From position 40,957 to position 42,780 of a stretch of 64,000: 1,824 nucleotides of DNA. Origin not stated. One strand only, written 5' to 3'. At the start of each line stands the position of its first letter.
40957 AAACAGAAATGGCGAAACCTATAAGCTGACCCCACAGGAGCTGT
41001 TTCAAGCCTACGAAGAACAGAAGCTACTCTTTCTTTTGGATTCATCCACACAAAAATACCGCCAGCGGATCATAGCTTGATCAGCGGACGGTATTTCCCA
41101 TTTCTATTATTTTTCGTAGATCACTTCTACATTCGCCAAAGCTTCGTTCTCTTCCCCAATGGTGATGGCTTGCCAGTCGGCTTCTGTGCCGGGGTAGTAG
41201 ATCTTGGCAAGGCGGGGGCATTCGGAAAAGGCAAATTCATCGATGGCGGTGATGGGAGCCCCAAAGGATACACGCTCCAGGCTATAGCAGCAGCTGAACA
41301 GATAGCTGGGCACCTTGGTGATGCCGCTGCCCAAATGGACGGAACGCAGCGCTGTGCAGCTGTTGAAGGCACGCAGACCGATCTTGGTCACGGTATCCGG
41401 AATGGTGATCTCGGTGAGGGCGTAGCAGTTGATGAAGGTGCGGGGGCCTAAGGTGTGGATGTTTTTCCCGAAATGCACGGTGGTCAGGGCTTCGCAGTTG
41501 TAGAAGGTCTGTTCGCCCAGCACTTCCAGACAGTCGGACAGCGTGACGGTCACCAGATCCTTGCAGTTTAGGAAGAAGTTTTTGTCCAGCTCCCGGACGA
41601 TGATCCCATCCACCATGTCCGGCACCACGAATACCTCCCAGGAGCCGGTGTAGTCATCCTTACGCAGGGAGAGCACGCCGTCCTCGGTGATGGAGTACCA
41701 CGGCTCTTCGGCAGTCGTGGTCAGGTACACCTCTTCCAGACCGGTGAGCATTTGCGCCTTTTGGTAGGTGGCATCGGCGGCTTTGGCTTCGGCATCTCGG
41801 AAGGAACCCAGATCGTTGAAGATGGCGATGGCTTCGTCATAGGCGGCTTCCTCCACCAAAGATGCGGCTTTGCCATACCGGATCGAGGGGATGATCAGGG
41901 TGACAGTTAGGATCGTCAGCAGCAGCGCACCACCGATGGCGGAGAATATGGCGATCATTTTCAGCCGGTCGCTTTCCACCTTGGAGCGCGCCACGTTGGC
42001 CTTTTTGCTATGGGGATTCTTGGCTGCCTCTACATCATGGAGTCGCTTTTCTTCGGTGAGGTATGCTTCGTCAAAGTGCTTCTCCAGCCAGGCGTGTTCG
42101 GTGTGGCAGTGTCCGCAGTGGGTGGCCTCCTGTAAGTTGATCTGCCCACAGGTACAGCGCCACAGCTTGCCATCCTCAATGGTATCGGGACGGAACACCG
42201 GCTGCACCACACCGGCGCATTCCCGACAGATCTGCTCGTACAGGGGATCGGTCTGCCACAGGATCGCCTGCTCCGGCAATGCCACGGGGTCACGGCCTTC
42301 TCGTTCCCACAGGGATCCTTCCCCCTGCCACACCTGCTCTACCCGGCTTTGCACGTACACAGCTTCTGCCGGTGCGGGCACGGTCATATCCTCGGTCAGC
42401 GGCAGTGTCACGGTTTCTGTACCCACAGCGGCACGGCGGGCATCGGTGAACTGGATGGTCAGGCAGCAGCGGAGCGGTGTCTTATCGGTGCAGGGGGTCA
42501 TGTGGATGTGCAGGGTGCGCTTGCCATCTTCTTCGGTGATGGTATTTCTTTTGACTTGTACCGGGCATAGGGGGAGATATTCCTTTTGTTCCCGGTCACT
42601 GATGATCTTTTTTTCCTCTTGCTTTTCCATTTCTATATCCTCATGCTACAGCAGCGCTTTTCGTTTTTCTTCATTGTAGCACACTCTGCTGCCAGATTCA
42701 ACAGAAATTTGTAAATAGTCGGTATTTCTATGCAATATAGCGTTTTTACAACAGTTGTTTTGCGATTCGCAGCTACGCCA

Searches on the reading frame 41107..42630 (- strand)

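Call 66: search_protein_families(library=pfam, proteins=[window:41107-42630:-], max_evalue=0.00001)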
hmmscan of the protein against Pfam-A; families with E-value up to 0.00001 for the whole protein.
window:41107-42630:- (507 aa): 1 family
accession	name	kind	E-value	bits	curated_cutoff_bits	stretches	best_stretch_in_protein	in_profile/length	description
PF13306.12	LRR_5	-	1.5e-29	102.9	27.7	1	347-474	2-126/127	BspA type Leucine rich repeat region (6 copies)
